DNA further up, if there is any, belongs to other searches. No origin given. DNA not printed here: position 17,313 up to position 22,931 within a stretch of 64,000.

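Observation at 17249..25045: Two secreted Sel1-repeat proteins (one a ~1770-aa lipoprotein built by nested duplications) interleaved with the peptide arrays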

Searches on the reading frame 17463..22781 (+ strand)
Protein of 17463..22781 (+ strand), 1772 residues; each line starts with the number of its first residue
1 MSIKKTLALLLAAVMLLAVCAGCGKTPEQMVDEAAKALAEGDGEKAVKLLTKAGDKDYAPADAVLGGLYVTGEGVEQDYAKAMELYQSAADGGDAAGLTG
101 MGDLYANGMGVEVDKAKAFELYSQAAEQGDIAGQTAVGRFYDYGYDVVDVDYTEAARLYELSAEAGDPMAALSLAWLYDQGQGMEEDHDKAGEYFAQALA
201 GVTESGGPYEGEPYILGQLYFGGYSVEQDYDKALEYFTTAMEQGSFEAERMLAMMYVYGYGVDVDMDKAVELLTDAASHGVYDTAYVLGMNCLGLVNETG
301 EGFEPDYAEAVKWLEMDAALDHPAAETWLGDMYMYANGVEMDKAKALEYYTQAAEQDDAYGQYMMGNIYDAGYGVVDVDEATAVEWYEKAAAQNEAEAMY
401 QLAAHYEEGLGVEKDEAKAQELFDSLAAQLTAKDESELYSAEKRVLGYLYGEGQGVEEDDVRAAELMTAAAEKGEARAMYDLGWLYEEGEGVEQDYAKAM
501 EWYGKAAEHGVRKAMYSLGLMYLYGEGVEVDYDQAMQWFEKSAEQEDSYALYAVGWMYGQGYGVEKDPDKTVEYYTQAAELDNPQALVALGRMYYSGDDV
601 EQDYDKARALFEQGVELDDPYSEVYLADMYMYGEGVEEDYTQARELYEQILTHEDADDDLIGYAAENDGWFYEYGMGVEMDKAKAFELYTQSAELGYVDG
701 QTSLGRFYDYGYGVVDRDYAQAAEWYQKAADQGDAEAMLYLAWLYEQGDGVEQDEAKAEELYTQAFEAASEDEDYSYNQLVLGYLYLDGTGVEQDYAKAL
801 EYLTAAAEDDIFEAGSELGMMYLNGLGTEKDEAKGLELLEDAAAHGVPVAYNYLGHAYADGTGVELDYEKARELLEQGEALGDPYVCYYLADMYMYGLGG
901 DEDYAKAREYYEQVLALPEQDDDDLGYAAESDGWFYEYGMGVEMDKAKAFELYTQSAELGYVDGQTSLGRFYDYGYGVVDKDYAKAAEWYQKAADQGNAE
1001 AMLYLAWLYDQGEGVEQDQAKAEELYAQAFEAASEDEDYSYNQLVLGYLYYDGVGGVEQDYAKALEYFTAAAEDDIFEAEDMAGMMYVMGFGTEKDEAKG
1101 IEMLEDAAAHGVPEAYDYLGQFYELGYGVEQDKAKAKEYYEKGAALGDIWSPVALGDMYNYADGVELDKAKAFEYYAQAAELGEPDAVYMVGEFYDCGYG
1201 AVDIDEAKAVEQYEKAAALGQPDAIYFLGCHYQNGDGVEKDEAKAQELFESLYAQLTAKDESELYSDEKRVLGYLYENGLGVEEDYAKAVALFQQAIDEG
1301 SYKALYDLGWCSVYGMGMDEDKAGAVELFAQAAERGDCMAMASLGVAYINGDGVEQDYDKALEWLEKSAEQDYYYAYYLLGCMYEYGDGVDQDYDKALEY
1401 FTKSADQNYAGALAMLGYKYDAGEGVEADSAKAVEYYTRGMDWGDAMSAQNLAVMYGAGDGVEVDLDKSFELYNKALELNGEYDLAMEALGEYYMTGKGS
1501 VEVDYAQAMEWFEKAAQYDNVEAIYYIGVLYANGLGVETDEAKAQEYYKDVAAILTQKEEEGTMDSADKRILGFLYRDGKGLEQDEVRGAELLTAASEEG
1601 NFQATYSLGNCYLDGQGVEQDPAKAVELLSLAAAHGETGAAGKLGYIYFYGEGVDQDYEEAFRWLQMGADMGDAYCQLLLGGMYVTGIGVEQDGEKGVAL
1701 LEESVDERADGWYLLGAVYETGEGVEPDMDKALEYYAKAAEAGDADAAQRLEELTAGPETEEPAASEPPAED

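Call 7: search_protein_families(library=pfam, proteins=[window:17463-22781:+], max_evalue=0.01)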
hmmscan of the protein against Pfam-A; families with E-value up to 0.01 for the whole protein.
window:17463-22781:+ (1772 aa): 2 families
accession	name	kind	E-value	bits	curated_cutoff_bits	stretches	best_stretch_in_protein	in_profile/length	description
PF08238.18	Sel1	-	1.2e-292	934.6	30.7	38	513-546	2-35/36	Sel1 repeat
PF23310.1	TPR_27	-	5.2e-09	36.2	27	0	795-843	44-92/110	Plant tetratrico peptide repeats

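Call 75: search_protein_families(library=ncbifam, proteins=[window:17463-22781:+], max_evalue=0.01)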
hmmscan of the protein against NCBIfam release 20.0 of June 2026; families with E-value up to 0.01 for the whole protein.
window:17463-22781:+ (1772 aa): 4 families
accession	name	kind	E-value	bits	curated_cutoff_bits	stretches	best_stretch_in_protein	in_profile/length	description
NF033786.1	phenyl_MerG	equivalog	1.1e-80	270.7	350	13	52-175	61-189/217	phenylmercury resistance protein MerG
NF038194.1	AlgK_TPR_lipo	equivalog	3.9e-76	256.5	700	13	306-439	281-411/448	alginate biosynthesis TPR repeat lipoprotein AlgK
NF047621.1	FlgprotMotXVib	equivalog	2.8e-64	216.5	330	12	1081-1169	76-164/211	flagellar protein MotX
NF045484.1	TransRegExoR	equivalog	8.3e-33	113.8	450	5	721-855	61-204/267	exopolysaccharide production regulator ExoR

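Call 76: search_protein_families(library=padloc, proteins=[window:17463-22781:+], max_evalue=0.001)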
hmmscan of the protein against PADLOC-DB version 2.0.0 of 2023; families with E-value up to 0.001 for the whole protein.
window:17463-22781:+ (1772 aa): 2 families
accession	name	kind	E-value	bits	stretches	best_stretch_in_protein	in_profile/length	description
PDLC00284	PtuA1|PtuA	-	3.9e-09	33.9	0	1590-1635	9-54/545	AAA ATPase domain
PDLC02913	ATPase_I-A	-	1.3e-05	22.6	0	387-432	6-49/508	-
